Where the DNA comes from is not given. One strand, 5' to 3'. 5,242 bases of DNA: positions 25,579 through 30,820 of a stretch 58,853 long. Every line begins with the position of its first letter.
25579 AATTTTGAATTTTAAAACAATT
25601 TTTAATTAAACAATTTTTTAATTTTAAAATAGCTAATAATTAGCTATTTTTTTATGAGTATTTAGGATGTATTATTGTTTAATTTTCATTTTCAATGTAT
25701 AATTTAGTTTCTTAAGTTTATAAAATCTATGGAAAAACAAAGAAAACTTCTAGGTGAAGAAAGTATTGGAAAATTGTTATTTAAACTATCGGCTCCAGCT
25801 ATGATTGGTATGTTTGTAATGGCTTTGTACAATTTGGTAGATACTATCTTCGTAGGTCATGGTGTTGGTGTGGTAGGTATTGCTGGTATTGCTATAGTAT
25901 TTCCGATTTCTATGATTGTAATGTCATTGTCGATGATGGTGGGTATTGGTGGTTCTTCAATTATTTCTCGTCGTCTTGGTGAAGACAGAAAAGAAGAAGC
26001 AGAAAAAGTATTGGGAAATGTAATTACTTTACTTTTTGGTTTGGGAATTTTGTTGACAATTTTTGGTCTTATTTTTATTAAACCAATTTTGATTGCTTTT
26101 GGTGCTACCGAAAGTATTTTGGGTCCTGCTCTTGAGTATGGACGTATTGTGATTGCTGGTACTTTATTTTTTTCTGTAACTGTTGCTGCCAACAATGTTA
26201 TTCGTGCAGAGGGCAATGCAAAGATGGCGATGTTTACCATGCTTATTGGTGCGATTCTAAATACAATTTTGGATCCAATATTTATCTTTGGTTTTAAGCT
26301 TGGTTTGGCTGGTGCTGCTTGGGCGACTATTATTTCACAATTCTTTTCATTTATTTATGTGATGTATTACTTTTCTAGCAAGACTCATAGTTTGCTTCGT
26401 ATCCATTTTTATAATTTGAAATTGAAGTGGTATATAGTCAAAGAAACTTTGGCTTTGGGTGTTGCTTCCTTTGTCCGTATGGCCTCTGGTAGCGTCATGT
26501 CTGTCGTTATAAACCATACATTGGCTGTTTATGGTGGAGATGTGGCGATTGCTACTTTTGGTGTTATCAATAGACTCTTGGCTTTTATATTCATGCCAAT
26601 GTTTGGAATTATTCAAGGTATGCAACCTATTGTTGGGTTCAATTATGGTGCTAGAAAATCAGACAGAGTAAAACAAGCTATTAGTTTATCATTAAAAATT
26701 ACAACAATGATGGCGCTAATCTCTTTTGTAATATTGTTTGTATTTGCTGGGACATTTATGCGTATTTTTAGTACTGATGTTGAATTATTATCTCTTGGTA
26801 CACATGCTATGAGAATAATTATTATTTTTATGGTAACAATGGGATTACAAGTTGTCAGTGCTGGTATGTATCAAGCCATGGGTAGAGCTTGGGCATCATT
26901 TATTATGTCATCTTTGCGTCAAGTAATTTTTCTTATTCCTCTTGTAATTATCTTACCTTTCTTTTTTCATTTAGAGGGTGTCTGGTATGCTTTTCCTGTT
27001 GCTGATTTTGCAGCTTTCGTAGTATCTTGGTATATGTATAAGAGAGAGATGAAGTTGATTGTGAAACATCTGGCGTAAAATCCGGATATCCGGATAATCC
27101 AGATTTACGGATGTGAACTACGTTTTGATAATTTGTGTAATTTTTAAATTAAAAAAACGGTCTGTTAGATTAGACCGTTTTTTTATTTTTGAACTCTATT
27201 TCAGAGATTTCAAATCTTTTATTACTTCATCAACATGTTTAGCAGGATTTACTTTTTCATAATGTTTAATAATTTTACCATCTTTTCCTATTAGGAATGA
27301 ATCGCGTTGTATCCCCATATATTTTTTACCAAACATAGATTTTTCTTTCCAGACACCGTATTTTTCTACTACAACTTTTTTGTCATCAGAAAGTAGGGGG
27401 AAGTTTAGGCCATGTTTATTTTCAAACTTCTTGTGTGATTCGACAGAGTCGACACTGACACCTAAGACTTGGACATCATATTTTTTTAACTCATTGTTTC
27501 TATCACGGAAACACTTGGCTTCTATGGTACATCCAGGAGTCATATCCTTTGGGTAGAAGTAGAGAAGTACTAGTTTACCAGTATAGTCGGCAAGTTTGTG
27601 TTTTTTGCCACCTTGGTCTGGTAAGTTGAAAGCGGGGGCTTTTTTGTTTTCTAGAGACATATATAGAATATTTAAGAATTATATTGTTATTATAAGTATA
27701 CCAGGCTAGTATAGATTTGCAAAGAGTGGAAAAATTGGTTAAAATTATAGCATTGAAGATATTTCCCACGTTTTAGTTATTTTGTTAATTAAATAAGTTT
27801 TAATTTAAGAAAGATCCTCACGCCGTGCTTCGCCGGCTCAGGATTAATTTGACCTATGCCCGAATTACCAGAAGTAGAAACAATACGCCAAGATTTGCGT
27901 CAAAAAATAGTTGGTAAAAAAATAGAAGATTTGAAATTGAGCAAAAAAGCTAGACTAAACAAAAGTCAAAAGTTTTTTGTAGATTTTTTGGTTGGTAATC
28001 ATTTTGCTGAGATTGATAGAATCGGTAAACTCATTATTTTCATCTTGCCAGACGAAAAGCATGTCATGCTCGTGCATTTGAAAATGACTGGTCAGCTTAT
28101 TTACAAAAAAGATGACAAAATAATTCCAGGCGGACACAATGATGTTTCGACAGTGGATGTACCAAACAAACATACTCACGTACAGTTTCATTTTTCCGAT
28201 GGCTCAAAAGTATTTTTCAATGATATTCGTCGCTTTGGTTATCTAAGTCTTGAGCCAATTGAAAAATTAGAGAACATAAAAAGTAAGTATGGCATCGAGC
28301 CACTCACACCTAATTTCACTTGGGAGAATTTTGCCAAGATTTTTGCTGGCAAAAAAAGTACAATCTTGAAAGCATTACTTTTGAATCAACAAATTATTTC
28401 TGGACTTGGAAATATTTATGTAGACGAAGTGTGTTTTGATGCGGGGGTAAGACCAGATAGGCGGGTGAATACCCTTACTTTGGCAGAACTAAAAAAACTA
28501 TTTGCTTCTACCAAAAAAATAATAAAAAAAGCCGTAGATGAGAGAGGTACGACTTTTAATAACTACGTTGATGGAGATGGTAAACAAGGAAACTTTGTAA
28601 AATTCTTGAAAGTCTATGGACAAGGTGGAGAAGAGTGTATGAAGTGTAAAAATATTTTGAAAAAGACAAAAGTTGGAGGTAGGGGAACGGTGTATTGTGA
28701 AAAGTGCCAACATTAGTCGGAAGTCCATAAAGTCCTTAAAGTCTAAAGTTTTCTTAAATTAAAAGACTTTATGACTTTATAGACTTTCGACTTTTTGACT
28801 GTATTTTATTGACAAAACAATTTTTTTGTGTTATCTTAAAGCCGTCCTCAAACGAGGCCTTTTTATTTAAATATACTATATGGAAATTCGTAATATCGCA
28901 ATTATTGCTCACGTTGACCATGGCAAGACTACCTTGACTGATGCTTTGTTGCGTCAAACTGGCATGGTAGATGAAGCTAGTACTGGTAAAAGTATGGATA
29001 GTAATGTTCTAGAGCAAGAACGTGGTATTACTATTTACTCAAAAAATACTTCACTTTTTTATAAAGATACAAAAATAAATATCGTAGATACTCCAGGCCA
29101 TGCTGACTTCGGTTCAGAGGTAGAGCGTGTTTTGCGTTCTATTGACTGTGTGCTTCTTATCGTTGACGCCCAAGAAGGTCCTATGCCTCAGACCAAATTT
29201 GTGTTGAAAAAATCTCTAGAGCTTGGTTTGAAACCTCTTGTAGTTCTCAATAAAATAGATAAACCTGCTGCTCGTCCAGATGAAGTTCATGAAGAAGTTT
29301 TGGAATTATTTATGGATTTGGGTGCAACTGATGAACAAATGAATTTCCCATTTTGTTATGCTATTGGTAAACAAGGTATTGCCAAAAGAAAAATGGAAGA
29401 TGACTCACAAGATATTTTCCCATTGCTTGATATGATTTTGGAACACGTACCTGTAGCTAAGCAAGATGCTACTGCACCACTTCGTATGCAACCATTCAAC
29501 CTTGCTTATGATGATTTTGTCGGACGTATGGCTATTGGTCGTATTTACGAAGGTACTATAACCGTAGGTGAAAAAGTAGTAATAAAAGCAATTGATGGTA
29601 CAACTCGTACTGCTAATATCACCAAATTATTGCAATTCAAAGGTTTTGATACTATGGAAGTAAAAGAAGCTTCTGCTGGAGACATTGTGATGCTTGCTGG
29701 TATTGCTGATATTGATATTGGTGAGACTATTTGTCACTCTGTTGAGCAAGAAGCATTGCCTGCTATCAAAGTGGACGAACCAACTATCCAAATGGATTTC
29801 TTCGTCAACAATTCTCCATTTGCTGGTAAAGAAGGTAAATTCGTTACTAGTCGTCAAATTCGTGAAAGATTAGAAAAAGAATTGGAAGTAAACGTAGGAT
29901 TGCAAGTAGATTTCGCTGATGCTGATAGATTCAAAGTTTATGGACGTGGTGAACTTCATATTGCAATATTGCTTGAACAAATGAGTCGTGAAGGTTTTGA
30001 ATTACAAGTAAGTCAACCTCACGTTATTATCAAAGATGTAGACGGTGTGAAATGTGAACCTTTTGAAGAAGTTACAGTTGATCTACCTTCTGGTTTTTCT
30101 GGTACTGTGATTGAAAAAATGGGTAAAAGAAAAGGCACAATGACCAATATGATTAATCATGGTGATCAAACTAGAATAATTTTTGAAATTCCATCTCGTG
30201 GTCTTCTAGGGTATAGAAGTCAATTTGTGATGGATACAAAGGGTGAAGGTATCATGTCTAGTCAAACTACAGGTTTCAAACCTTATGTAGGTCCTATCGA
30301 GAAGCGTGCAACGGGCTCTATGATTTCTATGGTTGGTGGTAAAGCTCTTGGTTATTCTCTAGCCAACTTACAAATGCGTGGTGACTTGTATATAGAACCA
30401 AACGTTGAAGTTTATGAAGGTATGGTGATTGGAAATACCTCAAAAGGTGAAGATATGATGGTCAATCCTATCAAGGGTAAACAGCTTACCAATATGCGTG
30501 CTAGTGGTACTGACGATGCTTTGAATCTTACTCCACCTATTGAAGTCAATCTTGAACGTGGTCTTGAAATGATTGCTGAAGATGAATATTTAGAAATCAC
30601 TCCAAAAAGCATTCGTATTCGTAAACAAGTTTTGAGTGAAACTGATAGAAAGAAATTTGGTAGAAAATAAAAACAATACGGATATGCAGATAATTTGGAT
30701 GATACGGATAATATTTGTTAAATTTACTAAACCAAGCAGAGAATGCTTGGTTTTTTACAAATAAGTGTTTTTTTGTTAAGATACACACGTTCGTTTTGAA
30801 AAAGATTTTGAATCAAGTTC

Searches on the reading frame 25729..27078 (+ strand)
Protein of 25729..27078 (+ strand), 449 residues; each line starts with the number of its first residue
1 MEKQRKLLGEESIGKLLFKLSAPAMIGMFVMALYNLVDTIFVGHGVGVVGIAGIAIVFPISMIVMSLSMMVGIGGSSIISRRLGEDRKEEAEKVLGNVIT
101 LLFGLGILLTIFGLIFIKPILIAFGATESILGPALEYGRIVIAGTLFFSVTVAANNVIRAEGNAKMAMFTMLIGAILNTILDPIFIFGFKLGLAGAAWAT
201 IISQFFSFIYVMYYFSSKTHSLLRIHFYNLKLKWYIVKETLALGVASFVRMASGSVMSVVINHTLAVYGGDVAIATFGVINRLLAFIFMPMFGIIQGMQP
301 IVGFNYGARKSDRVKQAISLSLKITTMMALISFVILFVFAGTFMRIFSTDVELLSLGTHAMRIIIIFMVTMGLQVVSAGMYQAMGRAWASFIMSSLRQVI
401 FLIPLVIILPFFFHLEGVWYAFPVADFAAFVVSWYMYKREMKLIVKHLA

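Call 51: search_protein_families(library=pfam, proteins=[window:25729-27078:+], max_evalue=0.00001)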
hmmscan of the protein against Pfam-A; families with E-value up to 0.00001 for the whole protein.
window:25729-27078:+ (449 aa): 1 family
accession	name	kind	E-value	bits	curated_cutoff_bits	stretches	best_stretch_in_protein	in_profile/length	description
PF01554.23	MatE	-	4.5e-53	179.7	24.9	2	23-184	1-161/161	MatE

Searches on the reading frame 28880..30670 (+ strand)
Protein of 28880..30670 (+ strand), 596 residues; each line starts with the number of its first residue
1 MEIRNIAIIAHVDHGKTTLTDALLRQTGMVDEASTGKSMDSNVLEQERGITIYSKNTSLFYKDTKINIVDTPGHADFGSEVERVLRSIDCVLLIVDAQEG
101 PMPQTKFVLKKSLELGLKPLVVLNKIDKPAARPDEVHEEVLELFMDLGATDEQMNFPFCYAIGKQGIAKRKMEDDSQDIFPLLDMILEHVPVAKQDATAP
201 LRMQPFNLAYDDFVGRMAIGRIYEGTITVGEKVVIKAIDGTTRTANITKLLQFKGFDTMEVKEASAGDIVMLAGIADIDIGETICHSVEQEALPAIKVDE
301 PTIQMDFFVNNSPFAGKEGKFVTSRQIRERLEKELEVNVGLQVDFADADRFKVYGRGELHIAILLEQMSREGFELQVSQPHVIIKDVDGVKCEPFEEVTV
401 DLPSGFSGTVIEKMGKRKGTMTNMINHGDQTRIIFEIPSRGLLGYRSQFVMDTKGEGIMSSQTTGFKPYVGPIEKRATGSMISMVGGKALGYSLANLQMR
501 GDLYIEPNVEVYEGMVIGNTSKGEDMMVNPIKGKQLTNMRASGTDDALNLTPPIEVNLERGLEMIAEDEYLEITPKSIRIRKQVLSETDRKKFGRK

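Call 51: search_protein_families(library=pfam, proteins=[window:28880-30670:+], max_evalue=0.00001)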
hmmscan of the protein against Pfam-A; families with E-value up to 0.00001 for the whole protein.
window:28880-30670:+ (596 aa): 6 families
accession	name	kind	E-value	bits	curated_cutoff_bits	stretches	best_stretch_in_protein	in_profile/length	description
PF00009.33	GTP_EFTU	-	1.2e-55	188.5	26.5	1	2-191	2-187/188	Elongation factor Tu GTP binding domain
PF21018.2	BipA_C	-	1.7e-41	140.9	23.8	1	478-586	1-109/110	TypA/BipA C-terminal domain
PF00679.30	EFG_C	-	3e-20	72.5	27.9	1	391-473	2-85/89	Elongation factor G C-terminus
PF03144.31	GTP_EFTU_D2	-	5.4e-13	49.6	30.3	1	215-285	1-73/73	Elongation factor Tu domain 2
PF22042.2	EF-G_D2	-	7.8e-10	39.2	27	1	206-286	7-83/84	Elongation factor G domain 2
PF01926.29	MMR_HSR1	-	1.1e-07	32.3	21.9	1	6-125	2-113/113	50S ribosome-binding GTPase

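Call 52: list_cluster_members(proteins=[window:28880-30667:+, window:15864-17237:+, window:53146-53592:-, window:51933-53000:-, window:25729-27075:+, window:40695-42458:+])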
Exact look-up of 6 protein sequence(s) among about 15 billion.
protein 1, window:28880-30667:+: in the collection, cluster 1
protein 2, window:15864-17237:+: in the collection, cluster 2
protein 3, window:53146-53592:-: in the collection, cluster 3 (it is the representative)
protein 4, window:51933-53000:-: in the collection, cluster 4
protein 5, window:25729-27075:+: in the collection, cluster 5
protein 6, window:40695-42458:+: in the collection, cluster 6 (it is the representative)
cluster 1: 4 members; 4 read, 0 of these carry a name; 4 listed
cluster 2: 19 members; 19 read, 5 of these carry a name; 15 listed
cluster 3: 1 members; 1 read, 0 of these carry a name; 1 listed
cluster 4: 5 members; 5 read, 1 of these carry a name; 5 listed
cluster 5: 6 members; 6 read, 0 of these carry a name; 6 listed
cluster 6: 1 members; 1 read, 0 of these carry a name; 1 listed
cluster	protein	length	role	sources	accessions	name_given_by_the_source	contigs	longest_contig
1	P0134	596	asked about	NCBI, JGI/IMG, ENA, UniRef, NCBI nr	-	-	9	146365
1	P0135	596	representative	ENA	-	-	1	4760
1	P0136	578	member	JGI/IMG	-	-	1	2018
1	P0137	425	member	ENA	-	-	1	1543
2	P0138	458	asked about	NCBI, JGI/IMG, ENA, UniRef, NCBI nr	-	-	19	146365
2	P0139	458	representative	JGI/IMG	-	-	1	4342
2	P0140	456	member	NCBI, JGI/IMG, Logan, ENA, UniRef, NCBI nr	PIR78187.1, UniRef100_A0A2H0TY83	MAG: glycine--tRNA ligase [Candidatus Magasanikbacteria bacterium ... | Glycine--tRNA ligase n=1 Tax=Candidatus Magasanikbacteria bacterium ...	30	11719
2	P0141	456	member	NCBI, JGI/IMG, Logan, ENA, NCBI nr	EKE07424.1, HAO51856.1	MAG: hypothetical protein ACD_18C00087G0001 [uncultured bacterium]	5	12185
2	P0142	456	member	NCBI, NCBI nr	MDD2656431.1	MAG: glycine--tRNA ligase [Patescibacteria group bacterium] | glycine--tRNA ligase [Patescibacteria group bacterium]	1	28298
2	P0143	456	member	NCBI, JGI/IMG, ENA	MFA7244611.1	MAG: glycine--tRNA ligase [Candidatus Magasanikbacteria bacterium]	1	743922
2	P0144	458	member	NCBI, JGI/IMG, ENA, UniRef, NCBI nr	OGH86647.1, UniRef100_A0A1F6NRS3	MAG: glycine--tRNA ligase [Candidatus Magasanikbacteria bacterium RIFOXYC12_FULL_33_11] | Glycine--tRNA ligase n=1 Tax=Candidatus Magasanikbacteria bacterium RIFOXYC12_FULL_33_11 ...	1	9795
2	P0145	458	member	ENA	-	-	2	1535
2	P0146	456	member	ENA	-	-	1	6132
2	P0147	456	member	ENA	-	-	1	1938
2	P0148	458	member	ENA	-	-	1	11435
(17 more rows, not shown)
